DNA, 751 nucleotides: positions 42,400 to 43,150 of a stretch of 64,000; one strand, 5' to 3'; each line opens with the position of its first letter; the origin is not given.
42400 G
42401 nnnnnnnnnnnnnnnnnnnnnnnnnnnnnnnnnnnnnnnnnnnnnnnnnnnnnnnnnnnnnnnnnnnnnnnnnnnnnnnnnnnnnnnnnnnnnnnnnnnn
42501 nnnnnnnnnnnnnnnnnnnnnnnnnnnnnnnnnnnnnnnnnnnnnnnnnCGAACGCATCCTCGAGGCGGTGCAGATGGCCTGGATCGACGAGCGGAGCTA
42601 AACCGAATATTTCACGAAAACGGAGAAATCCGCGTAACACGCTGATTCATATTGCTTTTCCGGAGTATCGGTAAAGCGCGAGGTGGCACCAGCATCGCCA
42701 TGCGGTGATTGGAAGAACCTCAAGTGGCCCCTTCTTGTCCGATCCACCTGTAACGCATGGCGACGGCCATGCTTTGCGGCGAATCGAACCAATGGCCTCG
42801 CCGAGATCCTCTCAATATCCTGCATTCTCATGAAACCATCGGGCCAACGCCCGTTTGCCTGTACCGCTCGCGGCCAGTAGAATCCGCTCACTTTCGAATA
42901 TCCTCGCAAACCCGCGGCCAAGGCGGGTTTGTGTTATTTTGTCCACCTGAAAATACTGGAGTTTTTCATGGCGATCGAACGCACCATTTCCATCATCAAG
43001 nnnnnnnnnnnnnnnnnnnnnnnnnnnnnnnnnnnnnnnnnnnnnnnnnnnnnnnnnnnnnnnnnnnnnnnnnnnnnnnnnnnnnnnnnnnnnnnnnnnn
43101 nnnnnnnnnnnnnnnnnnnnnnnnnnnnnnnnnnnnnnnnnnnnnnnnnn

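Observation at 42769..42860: Second copy of the conserved 90-nt element (iscX-ndk spacer)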

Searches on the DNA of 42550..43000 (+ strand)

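Call 8: search_rna_families(source=window, start=42550, end=43000, threshold=evalue, max_evalue=10, show_alignments=3)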
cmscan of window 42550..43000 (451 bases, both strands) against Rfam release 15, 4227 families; matches with E-value up to 10: 3.
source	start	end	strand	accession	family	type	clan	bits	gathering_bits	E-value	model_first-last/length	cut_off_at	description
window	42869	42940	+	RF01772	rnk_pseudo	Cis-reg; leader;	-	22.7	55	0.13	1-108/108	no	Pseudomonas rnk leader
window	42905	42952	-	RF01416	NrrF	Gene; antisense;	-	12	60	8.1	105-160/160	no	NrrF RNA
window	42908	42932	-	RF00624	P9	Gene;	-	11.9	43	7.6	49-73/74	no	Pseudomonas sRNA P9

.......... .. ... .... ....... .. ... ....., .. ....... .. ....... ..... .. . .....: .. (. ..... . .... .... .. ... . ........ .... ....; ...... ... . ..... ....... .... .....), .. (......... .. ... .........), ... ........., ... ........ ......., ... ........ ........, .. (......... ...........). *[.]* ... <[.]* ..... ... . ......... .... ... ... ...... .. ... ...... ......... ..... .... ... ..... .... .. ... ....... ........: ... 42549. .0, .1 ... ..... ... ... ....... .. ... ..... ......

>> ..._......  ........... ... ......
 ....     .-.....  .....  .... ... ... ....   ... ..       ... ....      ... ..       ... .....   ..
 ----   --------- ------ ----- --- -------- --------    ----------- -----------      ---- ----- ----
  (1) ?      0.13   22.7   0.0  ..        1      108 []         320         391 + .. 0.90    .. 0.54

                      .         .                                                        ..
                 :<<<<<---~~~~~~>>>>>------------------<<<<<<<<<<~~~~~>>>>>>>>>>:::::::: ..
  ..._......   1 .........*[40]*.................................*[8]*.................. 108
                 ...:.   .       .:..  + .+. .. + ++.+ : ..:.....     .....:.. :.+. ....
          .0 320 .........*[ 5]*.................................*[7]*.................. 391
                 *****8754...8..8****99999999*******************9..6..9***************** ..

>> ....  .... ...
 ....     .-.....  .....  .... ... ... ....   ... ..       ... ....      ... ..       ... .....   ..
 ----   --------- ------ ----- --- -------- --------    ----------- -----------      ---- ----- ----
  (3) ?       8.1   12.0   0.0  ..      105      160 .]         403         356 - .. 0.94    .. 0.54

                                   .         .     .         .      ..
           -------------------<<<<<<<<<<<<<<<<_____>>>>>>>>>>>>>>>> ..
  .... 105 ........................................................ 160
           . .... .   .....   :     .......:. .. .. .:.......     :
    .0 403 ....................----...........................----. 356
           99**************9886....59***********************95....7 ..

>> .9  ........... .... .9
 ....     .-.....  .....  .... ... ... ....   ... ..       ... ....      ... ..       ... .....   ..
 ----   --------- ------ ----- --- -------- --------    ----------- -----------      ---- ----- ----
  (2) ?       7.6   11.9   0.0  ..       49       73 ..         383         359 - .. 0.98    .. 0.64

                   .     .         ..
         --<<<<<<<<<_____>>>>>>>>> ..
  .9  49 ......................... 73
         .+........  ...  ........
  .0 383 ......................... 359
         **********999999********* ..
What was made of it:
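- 42905..42940 (+): Conserved G+C-rich hairpin plus T-run upstream of ndk (isc terminator or ndk leader). It is not part of the element. A weak Rfam rnk_pseudo hit (22.7 bits against a gathering score of 55) covers only this hairpin (call 8).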

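Call 54: search_dna_similar(query=window:42596-42856:+, collection=plasmids, mode=distant, max_evalue=1, max_rows=10)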
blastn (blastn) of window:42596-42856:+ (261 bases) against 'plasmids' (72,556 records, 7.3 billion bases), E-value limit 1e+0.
Records with a match: 5; places in all: 5; records where one place covers at least 80% of the query: 0.
Best place of each record, by identity: 90-95% 4; 80-90% 1.
By first word of the organism name: Cupriavidus 2; Sinorhizobium 1; Natrarchaeobaculum 1; Paracoccus 1.
By predicted mobility (MOB-suite, as given by PLSDB): mobilizable 2; non-mobilizable 2; conjugative 1.
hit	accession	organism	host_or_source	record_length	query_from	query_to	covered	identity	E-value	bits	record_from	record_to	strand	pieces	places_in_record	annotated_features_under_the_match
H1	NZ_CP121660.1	Sinorhizobium terangae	Desmanthus virgatus,cell culture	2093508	135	177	16%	83.7%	8e-1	42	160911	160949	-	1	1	none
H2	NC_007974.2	Cupriavidus metallidurans CH34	-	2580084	158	187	11%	90.0%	8e-1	42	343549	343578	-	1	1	none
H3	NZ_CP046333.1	Cupriavidus metallidurans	sedimentation pond in a zinc factory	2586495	158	187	11%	90.0%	8e-1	42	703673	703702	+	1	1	none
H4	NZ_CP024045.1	Natrarchaeobaculum sulfurireducens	Kulunda Steppe hypersaline lake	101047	21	47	10%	92.6%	8e-1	41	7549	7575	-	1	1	AAA family ATPase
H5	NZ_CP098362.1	Paracoccus sp. TOH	cell cuture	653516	102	128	10%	92.6%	8e-1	41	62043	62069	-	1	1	none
